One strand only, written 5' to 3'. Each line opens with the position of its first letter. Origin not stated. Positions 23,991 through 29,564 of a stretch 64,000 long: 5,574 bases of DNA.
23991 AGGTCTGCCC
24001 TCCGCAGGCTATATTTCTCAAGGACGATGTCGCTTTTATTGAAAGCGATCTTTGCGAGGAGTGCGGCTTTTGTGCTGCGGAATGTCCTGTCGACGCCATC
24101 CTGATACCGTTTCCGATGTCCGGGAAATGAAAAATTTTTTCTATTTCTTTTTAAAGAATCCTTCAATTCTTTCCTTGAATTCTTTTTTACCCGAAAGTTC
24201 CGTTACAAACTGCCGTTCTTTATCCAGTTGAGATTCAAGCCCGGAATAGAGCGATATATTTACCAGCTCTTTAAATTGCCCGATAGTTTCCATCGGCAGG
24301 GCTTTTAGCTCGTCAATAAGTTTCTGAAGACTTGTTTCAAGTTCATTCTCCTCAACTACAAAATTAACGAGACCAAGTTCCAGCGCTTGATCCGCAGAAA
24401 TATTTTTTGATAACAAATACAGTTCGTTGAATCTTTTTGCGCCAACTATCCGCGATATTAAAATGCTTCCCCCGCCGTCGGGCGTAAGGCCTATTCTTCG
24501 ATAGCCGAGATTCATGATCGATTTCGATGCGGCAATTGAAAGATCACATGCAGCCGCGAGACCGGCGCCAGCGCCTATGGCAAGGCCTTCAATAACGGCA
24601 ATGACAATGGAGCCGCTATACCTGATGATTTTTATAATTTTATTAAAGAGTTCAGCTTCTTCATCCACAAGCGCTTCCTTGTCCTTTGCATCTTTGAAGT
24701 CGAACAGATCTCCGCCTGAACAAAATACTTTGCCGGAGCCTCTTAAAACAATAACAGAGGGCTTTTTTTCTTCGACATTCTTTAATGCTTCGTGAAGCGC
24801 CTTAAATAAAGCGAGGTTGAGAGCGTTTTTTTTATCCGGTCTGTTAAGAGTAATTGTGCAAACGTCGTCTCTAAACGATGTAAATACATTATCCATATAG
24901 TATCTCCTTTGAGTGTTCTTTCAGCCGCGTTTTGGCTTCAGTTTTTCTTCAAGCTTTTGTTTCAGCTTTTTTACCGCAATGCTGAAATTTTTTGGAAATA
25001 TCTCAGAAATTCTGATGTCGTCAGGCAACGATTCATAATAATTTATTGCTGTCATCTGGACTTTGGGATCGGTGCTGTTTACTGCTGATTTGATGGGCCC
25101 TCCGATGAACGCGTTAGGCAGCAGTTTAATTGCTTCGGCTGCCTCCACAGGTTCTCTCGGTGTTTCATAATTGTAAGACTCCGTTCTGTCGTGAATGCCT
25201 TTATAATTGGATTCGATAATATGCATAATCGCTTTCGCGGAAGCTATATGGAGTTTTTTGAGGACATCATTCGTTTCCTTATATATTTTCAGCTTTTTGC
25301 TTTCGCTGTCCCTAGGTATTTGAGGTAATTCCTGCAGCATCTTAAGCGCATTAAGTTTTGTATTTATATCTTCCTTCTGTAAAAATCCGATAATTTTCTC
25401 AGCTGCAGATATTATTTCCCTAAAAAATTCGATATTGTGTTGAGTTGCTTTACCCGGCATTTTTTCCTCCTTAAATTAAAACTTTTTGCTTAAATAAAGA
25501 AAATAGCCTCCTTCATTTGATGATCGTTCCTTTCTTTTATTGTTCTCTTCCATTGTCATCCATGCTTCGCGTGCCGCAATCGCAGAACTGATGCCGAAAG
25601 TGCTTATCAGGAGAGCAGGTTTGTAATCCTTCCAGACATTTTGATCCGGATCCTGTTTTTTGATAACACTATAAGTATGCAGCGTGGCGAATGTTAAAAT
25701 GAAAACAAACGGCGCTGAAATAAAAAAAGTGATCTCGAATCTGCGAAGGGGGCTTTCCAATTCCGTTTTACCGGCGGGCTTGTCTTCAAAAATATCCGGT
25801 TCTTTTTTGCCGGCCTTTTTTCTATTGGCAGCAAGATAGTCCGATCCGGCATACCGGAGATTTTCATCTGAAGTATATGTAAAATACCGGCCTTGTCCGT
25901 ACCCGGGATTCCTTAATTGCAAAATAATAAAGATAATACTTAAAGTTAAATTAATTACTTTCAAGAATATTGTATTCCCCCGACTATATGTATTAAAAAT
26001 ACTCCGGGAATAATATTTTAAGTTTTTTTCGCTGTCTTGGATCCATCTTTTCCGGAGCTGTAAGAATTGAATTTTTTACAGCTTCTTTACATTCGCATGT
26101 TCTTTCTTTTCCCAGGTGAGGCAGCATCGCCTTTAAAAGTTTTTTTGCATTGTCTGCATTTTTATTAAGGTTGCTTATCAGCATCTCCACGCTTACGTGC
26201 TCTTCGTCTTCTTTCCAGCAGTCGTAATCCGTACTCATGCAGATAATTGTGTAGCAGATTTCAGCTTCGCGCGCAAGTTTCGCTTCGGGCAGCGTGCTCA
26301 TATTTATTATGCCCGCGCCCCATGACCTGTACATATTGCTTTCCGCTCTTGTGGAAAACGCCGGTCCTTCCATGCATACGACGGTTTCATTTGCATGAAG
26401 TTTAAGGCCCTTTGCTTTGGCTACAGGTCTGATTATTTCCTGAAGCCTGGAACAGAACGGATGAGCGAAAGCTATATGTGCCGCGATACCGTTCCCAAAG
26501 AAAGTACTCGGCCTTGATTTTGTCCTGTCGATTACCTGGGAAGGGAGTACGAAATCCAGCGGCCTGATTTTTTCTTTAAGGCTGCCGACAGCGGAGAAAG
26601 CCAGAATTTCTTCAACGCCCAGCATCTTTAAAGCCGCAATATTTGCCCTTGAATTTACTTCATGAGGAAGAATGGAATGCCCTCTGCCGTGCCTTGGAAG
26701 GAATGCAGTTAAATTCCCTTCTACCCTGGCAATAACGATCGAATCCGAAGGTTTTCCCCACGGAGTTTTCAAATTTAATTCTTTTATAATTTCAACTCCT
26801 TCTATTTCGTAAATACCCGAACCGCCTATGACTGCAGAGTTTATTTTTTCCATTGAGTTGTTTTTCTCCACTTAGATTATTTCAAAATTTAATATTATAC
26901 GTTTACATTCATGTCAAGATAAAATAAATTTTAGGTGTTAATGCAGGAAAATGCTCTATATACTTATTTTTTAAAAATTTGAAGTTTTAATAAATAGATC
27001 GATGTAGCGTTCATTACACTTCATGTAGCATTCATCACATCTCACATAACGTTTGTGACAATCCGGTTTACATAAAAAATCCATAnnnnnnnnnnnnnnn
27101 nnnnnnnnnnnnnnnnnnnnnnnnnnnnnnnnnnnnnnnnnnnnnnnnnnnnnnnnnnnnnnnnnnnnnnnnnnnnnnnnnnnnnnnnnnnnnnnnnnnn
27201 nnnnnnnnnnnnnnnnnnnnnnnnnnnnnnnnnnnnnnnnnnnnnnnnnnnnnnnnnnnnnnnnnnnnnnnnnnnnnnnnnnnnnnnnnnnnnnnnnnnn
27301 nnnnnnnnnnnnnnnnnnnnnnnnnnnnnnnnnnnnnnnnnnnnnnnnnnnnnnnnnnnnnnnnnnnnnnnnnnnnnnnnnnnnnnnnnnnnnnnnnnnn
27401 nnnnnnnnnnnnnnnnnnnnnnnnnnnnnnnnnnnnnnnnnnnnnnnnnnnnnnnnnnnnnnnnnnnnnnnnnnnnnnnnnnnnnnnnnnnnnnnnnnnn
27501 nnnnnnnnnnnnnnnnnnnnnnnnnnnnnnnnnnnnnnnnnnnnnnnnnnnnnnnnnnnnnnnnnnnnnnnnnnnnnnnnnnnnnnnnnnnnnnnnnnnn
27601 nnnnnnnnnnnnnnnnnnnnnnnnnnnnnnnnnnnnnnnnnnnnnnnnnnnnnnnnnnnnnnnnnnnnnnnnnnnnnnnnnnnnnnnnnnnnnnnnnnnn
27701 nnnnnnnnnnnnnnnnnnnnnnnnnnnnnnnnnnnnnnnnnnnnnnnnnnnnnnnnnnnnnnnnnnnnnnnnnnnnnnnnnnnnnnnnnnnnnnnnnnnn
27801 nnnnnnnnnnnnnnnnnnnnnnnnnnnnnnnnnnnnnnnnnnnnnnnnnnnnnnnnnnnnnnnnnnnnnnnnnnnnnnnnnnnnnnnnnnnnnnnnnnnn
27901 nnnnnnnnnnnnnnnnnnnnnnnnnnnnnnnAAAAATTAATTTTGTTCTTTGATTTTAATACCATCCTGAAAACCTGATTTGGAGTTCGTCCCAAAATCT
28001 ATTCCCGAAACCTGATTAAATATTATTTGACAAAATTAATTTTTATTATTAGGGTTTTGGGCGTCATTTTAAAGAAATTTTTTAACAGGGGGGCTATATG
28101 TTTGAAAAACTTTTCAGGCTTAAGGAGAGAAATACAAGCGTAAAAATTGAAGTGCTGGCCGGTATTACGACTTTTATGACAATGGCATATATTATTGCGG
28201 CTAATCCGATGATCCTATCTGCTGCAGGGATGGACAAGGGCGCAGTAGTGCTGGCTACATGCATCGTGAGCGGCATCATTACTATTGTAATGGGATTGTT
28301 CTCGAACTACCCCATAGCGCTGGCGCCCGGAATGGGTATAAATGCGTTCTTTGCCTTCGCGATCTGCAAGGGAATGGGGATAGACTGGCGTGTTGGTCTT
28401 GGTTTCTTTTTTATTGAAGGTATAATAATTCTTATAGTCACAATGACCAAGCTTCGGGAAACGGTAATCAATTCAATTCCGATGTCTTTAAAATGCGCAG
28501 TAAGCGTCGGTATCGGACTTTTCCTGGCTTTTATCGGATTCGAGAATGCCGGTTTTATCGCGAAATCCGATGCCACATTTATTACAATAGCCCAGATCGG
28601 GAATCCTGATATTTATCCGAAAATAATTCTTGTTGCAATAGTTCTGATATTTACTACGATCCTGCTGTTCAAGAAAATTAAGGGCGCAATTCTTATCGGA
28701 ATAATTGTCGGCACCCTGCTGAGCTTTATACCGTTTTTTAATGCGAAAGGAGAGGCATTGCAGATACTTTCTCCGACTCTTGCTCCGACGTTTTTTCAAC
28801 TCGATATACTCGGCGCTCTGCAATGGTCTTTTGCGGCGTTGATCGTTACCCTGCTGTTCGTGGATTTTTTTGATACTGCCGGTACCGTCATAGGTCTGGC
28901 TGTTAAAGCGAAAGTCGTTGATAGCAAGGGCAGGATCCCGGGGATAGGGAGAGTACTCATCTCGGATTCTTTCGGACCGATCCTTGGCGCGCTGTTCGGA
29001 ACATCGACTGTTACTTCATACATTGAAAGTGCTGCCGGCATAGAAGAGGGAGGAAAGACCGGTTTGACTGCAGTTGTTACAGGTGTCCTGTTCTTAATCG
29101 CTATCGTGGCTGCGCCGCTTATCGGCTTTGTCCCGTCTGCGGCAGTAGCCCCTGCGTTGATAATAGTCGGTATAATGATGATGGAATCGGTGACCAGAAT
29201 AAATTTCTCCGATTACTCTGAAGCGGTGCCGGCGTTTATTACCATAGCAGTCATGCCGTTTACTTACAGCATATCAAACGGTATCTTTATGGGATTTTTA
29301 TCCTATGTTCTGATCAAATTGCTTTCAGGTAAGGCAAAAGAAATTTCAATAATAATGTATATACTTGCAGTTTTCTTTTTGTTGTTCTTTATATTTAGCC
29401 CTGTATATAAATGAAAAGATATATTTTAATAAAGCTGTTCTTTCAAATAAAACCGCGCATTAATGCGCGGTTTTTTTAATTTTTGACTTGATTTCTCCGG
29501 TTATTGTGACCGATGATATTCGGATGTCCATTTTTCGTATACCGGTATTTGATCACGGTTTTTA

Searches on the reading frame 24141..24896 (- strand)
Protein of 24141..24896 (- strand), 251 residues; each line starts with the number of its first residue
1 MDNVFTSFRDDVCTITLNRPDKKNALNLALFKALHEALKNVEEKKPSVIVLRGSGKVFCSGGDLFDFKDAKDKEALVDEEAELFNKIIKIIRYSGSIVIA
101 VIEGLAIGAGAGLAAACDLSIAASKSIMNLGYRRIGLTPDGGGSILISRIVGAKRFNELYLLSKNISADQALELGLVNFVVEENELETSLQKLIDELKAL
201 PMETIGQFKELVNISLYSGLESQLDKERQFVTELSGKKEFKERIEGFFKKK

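Call 67: search_protein_families(library=pfam, proteins=[window:24141-24896:-], max_evalue=0.0001)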
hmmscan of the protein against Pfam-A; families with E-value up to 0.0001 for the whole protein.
window:24141-24896:- (251 aa): 2 families
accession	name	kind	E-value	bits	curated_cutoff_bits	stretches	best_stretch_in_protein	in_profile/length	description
PF00378.25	ECH_1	-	3.4e-47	161.3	27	1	10-250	4-243/251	Enoyl-CoA hydratase/isomerase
PF16113.10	ECH_2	-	1.3e-31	110.8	27.2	1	13-244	2-235/335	Enoyl-CoA hydratase/isomerase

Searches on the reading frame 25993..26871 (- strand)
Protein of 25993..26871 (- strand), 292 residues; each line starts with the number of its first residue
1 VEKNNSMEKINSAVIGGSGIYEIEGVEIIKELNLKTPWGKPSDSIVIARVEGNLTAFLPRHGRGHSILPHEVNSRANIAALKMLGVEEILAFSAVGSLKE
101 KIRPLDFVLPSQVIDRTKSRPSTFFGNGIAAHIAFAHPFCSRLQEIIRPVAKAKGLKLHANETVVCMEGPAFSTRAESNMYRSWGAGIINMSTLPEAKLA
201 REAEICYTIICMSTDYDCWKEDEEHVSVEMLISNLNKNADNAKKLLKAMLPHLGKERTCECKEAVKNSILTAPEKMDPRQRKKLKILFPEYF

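Call 67: search_protein_families(library=pfam, proteins=[window:25993-26871:-], max_evalue=0.0001)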
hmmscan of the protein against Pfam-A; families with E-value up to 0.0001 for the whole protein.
window:25993-26871:- (292 aa): 1 family
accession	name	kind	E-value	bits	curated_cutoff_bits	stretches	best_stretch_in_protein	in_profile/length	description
PF01048.26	PNP_UDP_1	-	1.7e-45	155.7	25.1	1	13-250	3-232/233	Phosphorylase superfamily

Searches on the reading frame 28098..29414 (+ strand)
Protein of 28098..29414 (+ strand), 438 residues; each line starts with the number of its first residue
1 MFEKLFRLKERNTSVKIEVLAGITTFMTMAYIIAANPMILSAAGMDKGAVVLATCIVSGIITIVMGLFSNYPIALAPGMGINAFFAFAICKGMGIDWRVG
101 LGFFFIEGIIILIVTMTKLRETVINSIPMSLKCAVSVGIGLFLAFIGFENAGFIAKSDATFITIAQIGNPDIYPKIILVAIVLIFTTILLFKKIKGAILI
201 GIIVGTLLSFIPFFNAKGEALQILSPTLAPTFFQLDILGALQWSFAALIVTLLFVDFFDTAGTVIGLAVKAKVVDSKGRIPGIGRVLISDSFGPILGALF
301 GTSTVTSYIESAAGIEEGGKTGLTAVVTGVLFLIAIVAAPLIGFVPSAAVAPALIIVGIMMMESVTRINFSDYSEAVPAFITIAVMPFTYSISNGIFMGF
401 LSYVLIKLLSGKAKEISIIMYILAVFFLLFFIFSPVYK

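Call 67: search_protein_families(library=pfam, proteins=[window:28098-29414:+], max_evalue=0.0001)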
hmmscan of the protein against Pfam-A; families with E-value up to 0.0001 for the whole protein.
window:28098-29414:+ (438 aa): 1 family
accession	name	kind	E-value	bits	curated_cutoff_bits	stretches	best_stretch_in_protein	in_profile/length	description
PF00860.26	Xan_ur_permease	-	5.5e-37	127.8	27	1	18-394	3-385/389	Permease family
